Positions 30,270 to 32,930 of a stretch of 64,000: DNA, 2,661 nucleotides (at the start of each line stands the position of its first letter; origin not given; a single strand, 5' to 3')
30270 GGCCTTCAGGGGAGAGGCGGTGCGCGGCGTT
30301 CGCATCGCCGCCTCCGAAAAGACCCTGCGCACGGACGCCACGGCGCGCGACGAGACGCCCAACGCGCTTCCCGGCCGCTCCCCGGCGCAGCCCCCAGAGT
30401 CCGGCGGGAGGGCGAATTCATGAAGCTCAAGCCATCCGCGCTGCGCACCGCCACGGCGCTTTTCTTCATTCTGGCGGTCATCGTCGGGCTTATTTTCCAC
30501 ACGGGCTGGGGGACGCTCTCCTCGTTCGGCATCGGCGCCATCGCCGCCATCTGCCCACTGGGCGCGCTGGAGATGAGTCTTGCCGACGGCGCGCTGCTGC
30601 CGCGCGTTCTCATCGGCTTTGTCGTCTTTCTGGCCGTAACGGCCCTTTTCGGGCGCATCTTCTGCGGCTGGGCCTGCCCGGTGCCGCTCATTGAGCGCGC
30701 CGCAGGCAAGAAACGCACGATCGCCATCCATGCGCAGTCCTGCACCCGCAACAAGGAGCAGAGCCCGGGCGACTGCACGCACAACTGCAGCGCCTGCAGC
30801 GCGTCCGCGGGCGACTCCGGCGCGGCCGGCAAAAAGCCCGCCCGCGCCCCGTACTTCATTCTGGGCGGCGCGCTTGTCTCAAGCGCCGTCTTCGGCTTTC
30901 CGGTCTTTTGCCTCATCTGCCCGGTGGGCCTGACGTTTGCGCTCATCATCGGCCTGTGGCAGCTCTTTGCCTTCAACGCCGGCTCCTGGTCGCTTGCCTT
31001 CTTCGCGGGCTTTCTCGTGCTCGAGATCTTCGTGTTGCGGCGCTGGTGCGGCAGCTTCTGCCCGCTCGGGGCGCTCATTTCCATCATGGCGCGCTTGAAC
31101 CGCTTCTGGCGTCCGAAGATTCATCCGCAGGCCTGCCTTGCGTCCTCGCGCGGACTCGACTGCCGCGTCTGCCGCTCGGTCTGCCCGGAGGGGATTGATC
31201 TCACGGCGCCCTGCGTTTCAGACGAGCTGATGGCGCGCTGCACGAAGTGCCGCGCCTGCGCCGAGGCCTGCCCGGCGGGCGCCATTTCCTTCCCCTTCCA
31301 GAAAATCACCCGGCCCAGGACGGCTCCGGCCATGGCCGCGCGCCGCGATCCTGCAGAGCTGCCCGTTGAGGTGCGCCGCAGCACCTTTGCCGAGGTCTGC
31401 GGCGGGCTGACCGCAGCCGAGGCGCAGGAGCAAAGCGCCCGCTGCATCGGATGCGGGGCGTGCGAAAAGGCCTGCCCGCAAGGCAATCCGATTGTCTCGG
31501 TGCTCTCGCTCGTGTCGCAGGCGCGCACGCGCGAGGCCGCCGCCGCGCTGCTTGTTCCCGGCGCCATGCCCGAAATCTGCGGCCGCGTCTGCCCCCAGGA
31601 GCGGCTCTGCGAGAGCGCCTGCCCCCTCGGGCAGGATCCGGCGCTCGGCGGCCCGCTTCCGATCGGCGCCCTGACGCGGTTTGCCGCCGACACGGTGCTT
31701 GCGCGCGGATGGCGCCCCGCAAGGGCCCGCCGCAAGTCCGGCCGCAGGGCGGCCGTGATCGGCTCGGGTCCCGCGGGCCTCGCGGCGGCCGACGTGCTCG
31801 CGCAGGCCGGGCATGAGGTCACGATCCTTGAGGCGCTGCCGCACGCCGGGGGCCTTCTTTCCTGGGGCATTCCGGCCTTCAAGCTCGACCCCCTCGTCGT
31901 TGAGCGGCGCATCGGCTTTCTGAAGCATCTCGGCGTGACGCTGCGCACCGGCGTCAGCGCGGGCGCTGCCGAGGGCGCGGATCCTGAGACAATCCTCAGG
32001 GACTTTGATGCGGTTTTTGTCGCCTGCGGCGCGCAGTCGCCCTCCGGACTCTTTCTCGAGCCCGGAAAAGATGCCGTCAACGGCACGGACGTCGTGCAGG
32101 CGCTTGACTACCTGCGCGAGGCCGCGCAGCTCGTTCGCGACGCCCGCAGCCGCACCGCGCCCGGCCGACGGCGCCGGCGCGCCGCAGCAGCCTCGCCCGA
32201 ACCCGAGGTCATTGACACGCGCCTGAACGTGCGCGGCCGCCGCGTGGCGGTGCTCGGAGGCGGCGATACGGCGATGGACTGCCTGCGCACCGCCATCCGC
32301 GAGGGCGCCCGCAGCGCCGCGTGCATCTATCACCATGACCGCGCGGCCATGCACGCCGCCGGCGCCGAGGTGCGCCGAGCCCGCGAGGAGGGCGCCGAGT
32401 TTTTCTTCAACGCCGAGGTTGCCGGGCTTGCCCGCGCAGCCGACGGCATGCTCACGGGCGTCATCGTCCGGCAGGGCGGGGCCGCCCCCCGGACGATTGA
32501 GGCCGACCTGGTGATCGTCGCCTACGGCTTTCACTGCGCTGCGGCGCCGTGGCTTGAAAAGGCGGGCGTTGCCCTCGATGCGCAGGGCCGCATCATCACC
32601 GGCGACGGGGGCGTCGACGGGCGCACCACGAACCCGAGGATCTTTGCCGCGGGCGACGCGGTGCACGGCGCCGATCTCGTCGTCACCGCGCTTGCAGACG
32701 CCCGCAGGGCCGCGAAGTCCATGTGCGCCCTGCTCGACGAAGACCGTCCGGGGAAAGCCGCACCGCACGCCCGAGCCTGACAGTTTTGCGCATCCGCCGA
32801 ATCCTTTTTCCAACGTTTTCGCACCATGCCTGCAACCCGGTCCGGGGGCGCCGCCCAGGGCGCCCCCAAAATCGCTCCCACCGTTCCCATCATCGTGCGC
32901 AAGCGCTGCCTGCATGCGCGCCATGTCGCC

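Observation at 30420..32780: NapH-like membrane Fe-S protein fused to a GltD-like NAD(P)H:FAD oxidoreductase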

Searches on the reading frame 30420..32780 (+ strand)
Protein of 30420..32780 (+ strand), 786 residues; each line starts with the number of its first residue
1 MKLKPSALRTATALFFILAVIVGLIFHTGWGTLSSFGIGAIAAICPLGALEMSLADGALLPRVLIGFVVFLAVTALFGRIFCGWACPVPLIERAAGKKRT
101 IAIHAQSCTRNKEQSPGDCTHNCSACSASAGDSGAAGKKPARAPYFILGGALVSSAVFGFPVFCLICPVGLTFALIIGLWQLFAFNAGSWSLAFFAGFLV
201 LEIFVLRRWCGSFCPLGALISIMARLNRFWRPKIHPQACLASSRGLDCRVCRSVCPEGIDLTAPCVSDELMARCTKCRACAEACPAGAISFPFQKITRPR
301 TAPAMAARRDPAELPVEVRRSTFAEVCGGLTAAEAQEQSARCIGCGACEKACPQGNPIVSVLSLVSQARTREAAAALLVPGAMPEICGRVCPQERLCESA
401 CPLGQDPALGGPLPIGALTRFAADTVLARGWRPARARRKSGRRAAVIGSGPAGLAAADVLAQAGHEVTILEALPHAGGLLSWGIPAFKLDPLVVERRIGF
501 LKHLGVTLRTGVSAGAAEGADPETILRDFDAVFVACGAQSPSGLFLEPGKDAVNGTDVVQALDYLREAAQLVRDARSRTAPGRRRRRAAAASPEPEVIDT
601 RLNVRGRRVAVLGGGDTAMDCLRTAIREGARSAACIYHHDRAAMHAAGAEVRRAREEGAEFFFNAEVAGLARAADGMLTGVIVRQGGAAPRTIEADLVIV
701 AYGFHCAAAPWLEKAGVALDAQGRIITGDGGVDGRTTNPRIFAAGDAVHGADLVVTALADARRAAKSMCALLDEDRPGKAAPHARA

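Call 5: search_protein_families(library=pfam, proteins=[window:30420-32780:+], max_evalue=0.01)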
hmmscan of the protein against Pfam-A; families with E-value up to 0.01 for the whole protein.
window:30420-32780:+ (786 aa): 23 families
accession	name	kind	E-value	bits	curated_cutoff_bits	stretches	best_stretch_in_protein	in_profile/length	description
PF14691.11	Fer4_20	-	9.7e-25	87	25.8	1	320-430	2-112/113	Dihydroprymidine dehydrogenase domain II, 4Fe-4S cluster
PF07992.20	Pyr_redox_2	-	3.5e-24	86.2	26.1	1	444-760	3-290/291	Pyridine nucleotide-disulphide oxidoreductase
PF12801.12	Fer4_5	-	1e-11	45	22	2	61-94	3-36/48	4Fe-4S binding domain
PF12838.12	Fer4_7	-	1.8e-08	35.2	27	1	273-355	1-51/52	4Fe-4S dicluster domain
PF00070.33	Pyr_redox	-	2.5e-08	34.8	22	1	443-475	1-33/82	Pyridine nucleotide-disulphide oxidoreductase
PF01593.30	Amino_oxidase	-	3.2e-08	33.7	19.8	1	452-479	2-29/443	Flavin containing amine oxidoreductase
PF13450.12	NAD_binding_8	-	4.3e-08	33.8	21.9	1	446-479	1-34/68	NAD(P)-binding Rossmann-like domain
PF01494.25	FAD_binding_3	-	9.6e-08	32.1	22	1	445-473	5-33/349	FAD binding domain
PF00037.32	Fer4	-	2.8e-07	30.5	21.1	2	341-355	7-21/24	4Fe-4S binding domain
PF01266.30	DAO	-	1.6e-06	28.3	27.9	1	444-477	2-35/353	FAD dependent oxidoreductase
PF12831.13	FAD_oxidored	-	1.8e-06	28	27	1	445-483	3-41/416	FAD dependent oxidoreductase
PF13738.12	Pyr_redox_3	-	1.9e-06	27.8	30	0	446-474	2-31/305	Pyridine nucleotide-disulphide oxidoreductase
PF13484.11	Fer4_16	-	3.7e-06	28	30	1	273-354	1-65/66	4Fe-4S double cluster binding domain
PF13183.11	Fer4_8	-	6.6e-06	27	27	1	271-355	2-67/68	4Fe-4S dicluster domain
PF13187.11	Fer4_9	-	8.2e-06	26.2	27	1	273-355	1-50/52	4Fe-4S dicluster domain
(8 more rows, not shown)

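Call 6: search_protein_families(library=ncbifam, proteins=[window:30420-32780:+], max_evalue=0.001)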
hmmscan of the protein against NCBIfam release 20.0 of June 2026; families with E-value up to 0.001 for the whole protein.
window:30420-32780:+ (786 aa): 72 families (the best 25 are shown)
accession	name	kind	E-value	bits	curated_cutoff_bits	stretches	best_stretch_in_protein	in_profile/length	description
TIGR01318.1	gltD_gamma_fam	subfamily_domain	1.1e-113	380.4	482.95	1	306-773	6-466/467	glutamate synthase, small subunit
NF009408.0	PRK12769.1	equivalog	1.3e-101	340.8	1003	1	295-773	180-652/659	formate-dependent uric acid utilization protein AegA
NF009451.0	PRK12809.1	equivalog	7e-89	298.8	1154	1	306-774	174-636/639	formate-dependent uric acid utilization protein YgfT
NF009410.0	PRK12771.1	subfamily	3.9e-75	253.5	516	2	348-776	50-449/566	NAD(P)-binding protein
NF009414.0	PRK12778.1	equivalog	3.6e-71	240.4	1103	1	307-773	295-750/752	bifunctional dihydroorotate dehydrogenase B NAD binding subunit/NADPH-dependent glutamate synthase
TIGR01316.1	gltA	equivalog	1.1e-69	235.4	471.75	1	315-769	1-446/449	NADPH-dependent glutamate synthase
TIGR01317.1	GOGAT_sm_gam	subfamily_domain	1.4e-68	231.9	447.7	2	309-634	11-311/485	glutamate synthase small subunit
NF009413.0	PRK12775.1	equivalog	1.7e-57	195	1895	1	319-775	310-757/1006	putative trifunctional 2-polyprenylphenol hydroxylase/glutamate synthase subunit beta/ferritin domain-containing protein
NF009454.0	PRK12814.1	equivalog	1.1e-55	189.2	916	2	346-570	102-316/657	putative NADPH-dependent glutamate synthase small subunit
NF010590.0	PRK13984.1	equivalog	3.9e-51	173.9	946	2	307-574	157-415/611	putative oxidoreductase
TIGR03315.1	Se_ygfK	equivalog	3.5e-44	150.6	835.3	1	347-768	446-835/1012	putative selenate reductase subunit YgfK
NF009409.0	PRK12770.1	subfamily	1.1e-35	123.3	343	1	436-775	13-353/360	putative glutamate synthase subunit beta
NF009415.0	PRK12779.1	equivalog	9.3e-30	103.2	1519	1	349-770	211-624/944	putative bifunctional glutamate synthase subunit beta/2-polyprenylphenol hydroxylase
NF045663.1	diclust_near_Sec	equivalog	7.9e-24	83.7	530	1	335-540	5-201/759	pyridine nucleotide-disulfide oxidoreductase/dicluster-binding protein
NF007013.0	PRK09477.1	equivalog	1.4e-19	70.3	234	2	140-293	134-278/286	quinol dehydrogenase ferredoxin subunit NapH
TIGR02163.1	napH_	subfamily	1.6e-17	63.9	213.05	2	141-291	112-253/255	NapH/MauN family ferredoxin-type protein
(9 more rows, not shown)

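Call 7: find_homologous_proteins(query=window:30420-32780:+, max_evalue=1e-10)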
Query window:30420-32780:+ (786 aa): 1602 proteins with E <= 1e-10 among 8000 candidates; the best 120 are listed.
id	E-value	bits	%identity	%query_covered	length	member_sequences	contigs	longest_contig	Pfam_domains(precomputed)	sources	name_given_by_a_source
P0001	0.0e+0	1733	99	100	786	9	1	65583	PF12801.13,PF13450.13,PF07992.21,PF12837.13,PF00070.34,PF13484.12,PF12838.13,PF01494.26,PF12831.14,PF01266.31,PF01593.31,PF14691.12,PF00037.33,PF13738.13,PF13183.12,PF13187.12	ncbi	-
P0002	0.0e+0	1107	66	96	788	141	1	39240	PF12801.13,PF13450.13,PF07992.21,PF00070.34,PF03486.21,PF12838.13,PF01494.26,PF12831.14,PF01946.24,PF01266.31,PF01593.31,PF14691.12,PF00890.31,PF00037.33,PF13738.13,PF13187.12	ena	-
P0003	0.0e+0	1105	65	96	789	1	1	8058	PF12801.13,PF13241.13,PF13450.13,PF07992.21,PF00070.34,PF03486.21,PF13484.12,PF12838.13,PF01494.26,PF01266.31,PF01593.31,PF14691.12,PF00890.31,PF00037.33,PF13738.13,PF13187.12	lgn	-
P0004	3.7e-284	963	59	99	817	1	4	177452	PF12801.13,PF01593.31,PF13450.13,PF14691.12,PF07992.21,PF00070.34,PF00037.33,PF13738.13,PF12838.13,PF13183.12,PF13187.12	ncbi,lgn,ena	-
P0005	5.9e-197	675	48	96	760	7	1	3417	PF12801.13,PF13450.13,PF07992.21,PF00070.34,PF13484.12,PF12838.13,PF01494.26,PF01266.31,PF14691.12,PF00037.33,PF02826.26,PF13738.13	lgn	-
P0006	1.3e-189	650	45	97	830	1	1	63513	PF12801.13,PF13241.13,PF13450.13,PF07992.21,PF12837.13,PF00070.34,PF13484.12,PF12838.13,PF01266.31,PF14691.12,PF00037.33,PF13738.13,PF13237.12,PF13187.12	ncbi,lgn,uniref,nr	ncbi:FAD-dependent oxidoreductase [Sutterella sp.]|uniref:FAD-dependent oxidoreductase n=1 Tax=Sutte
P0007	5.1e-189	648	46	98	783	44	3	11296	PF12801.13,PF13241.13,PF13450.13,PF07992.21,PF00070.34,PF12838.13,PF01494.26,PF12831.14,PF01946.24,PF01266.31,PF14691.12,PF00037.33,PF13738.13,PF13187.12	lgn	-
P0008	5.8e-187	642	46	98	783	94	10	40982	PF12801.13,PF13241.13,PF13450.13,PF07992.21,PF00070.34,PF12838.13,PF01494.26,PF12831.14,PF01946.24,PF01266.31,PF14691.12,PF00037.33,PF13738.13,PF13237.12,PF13183.12,PF13187.12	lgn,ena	-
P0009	5.6e-185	635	46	96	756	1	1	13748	PF01946.24,PF12801.13,PF13450.13,PF14691.12,PF07992.21,PF00070.34,PF00037.33,PF13738.13,PF12838.13,PF01262.28,PF13187.12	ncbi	-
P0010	1.2e-184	634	46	96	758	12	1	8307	PF12801.13,PF13450.13,PF07992.21,PF00070.34,PF13746.12,PF12838.13,PF12831.14,PF01266.31,PF14691.12,PF00037.33,PF13738.13,PF13237.12,PF13187.12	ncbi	ncbi:MAG: FAD-dependent oxidoreductase [Sutterella sp.]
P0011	1.5e-184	634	41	98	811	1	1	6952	PF12801.13,PF13450.13,PF07992.21,PF00070.34,PF13746.12,PF13484.12,PF12838.13,PF12831.14,PF01266.31,PF14691.12,PF00890.31,PF00037.33,PF13738.13,PF13237.12,PF13183.12,PF13187.12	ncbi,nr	ncbi:MAG: FAD-dependent oxidoreductase [Burkholderiales bacterium]|nr:FAD-dependent oxidoreductase [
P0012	9.0e-182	624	43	97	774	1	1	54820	PF12801.13,PF13450.13,PF07992.21,PF00070.34,PF03486.21,PF13484.12,PF12838.13,PF12831.14,PF01946.24,PF01266.31,PF14691.12,PF00890.31,PF13738.13,PF13237.12,PF13183.12,PF13187.12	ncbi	-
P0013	2.0e-181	623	45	97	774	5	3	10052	PF12801.13,PF13241.13,PF13450.13,PF07992.21,PF00070.34,PF13484.12,PF12838.13,PF01494.26,PF12831.14,PF01946.24,PF01266.31,PF14691.12,PF00037.33,PF13738.13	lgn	-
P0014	2.0e-181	623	46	97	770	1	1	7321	PF12801.13,PF13241.13,PF13450.13,PF07992.21,PF00070.34,PF13746.12,PF12838.13,PF01494.26,PF12831.14,PF14691.12,PF00037.33,PF13738.13,PF01262.28,PF13187.12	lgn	-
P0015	2.5e-180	620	44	94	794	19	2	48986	PF12801.13,PF13241.13,PF13450.13,PF07992.21,PF00070.34,PF12838.13,PF01494.26,PF14691.12,PF00037.33,PF13738.13,PF01262.28,PF13237.12,PF13183.12,PF13187.12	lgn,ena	-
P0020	2.5e-178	613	44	97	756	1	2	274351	PF12801.13,PF13241.13,PF07992.21,PF00070.34,PF13746.12,PF13484.12,PF12838.13,PF01494.26,PF14691.12,PF00037.33,PF02826.26,PF13738.13,PF01262.28,PF13183.12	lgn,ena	-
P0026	2.2e-177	610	42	98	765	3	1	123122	PF12801.13,PF13450.13,PF07992.21,PF00070.34,PF13746.12,PF13484.12,PF12838.13,PF13534.12,PF12831.14,PF01266.31,PF14691.12,PF00037.33,PF13738.13,PF13237.12,PF13183.12,PF13187.12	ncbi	-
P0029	2.9e-177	609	44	97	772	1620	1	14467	PF12801.13,PF13450.13,PF07992.21,PF00070.34,PF13746.12,PF13484.12,PF12838.13,PF13534.12,PF01494.26,PF12831.14,PF14691.12,PF00037.33,PF13738.13,PF01262.28,PF13187.12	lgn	-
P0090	4.8e-176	605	44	94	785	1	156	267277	PF12801.13,PF13241.13,PF13450.13,PF07992.21,PF00070.34,PF12838.13,PF01494.26,PF14691.12,PF00037.33,PF02826.26,PF13738.13,PF13237.12,PF13183.12,PF13187.12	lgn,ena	-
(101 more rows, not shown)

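Call 10: find_encoding_contigs(protein=P0001, flank=10000, max_places=3)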
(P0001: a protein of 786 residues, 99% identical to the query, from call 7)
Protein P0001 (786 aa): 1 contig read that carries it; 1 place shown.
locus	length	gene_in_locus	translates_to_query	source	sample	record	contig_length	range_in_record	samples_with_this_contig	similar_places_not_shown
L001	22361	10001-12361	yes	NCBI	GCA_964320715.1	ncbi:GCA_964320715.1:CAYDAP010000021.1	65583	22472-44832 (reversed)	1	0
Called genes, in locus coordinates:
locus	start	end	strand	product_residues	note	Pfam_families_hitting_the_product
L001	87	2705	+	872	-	-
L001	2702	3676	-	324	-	PF00126:HTH_1, PF03466:LysR_substrate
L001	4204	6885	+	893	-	PF10518:TAT_signal (faint), PF04879:Molybdop_Fe4S4, PF00384:Molybdopterin, PF01568:Molydop_binding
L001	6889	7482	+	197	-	PF12797:Fer4_2 (weak), PF13247:Fer4_11, PF13237:Fer4_10 (weak), PF25160:LdpA_Fe-S-bd (weak), PF12838:Fer4_7 (weak), PF13187:Fer4_9 (weak), PF00037:Fer4, PF12797:Fer4_2 (weak), +3 more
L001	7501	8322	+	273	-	-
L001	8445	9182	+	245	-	PF02613:Nitrate_red_del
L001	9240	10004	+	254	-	PF12838:Fer4_7, PF13187:Fer4_9 (weak), PF14697:Fer4_21 (weak), PF00037:Fer4 (weak), PF14697:Fer4_21, PF12838:Fer4_7, PF13187:Fer4_9 (weak), PF00037:Fer4, +9 more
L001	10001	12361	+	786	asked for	PF12801:Fer4_5, PF13183:Fer4_8 (weak), PF12838:Fer4_7, PF13187:Fer4_9 (weak), PF13484:Fer4_16 (weak), PF14691:Fer4_20, PF07992:Pyr_redox_2, PF13450:NAD_binding_8, +8 more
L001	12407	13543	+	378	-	PF13237:Fer4_10 (faint), PF13534:Fer4_17 (faint), PF12838:Fer4_7 (weak), PF13187:Fer4_9 (weak), PF13484:Fer4_16 (faint), PF00037:Fer4 (weak)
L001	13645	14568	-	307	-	PF02001:DUF134, PF02579:Nitro_FeMo-Co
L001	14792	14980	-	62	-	-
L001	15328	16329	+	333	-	PF00126:HTH_1, PF03466:LysR_substrate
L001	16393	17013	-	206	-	PF08534:Redoxin, PF00578:AhpC-TSA, PF00085:Thioredoxin, PF13905:Thioredoxin_8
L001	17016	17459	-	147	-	PF03918:CcmH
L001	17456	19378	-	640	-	PF01578:Cytochrom_C_asm, PF16327:CcmF_C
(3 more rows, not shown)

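Call 11: find_encoding_contigs(protein=P0006, flank=10000, max_places=3)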
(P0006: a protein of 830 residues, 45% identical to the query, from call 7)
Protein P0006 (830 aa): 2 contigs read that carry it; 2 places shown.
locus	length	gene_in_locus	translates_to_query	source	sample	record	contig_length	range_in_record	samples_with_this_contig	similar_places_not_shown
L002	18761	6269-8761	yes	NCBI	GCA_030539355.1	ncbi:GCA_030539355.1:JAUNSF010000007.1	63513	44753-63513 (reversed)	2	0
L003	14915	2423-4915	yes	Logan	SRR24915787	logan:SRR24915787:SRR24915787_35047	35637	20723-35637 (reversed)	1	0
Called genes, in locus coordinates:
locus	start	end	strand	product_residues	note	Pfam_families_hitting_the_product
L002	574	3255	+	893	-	PF04879:Molybdop_Fe4S4, PF00384:Molybdopterin, PF01568:Molydop_binding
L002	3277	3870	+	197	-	PF12838:Fer4_7 (faint), PF25160:LdpA_Fe-S-bd (faint), PF13247:Fer4_11, PF13237:Fer4_10 (weak), PF13187:Fer4_9 (weak), PF00037:Fer4, PF12797:Fer4_2 (weak), PF12837:Fer4_6 (weak), +1 more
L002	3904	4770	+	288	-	-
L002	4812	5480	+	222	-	PF02613:Nitrate_red_del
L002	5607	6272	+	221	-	PF12838:Fer4_7, PF13187:Fer4_9 (weak), PF00037:Fer4 (weak), PF14697:Fer4_21 (weak), PF12838:Fer4_7, PF25160:LdpA_Fe-S-bd (weak), PF13187:Fer4_9 (weak), PF00037:Fer4 (weak), +7 more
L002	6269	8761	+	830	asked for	PF00037:Fer4 (faint), PF12801:Fer4_5 (weak), PF12837:Fer4_6 (faint), PF13187:Fer4_9 (faint), PF12838:Fer4_7 (weak), PF14691:Fer4_20, PF07992:Pyr_redox_2, PF13450:NAD_binding_8, +6 more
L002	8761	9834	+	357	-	PF13237:Fer4_10 (weak), PF12838:Fer4_7, PF13187:Fer4_9 (weak), PF14697:Fer4_21 (weak), PF25160:LdpA_Fe-S-bd (weak), PF00037:Fer4 (weak), PF13237:Fer4_10, PF12838:Fer4_7, +7 more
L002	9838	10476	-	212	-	PF03466:LysR_substrate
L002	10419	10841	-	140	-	PF00126:HTH_1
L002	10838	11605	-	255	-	PF13545:HTH_Crp_2 (weak)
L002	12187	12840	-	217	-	PF08768:THAP4_heme-bd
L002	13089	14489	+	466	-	PF02321:OEP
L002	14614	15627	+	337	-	PF25917:BSH_RND, PF25881:HH_YBHG, PF25876:HH_MFP_RND (weak)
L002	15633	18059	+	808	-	PF12698:ABC2_membrane_3, PF01061:ABC2_membrane (weak), PF12698:ABC2_membrane_3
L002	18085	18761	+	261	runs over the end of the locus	PF01026:TatD_DNase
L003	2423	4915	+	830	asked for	PF00037:Fer4 (faint), PF12801:Fer4_5 (weak), PF12837:Fer4_6 (faint), PF13187:Fer4_9 (faint), PF12838:Fer4_7 (weak), PF14691:Fer4_20, PF07992:Pyr_redox_2, PF13450:NAD_binding_8, +6 more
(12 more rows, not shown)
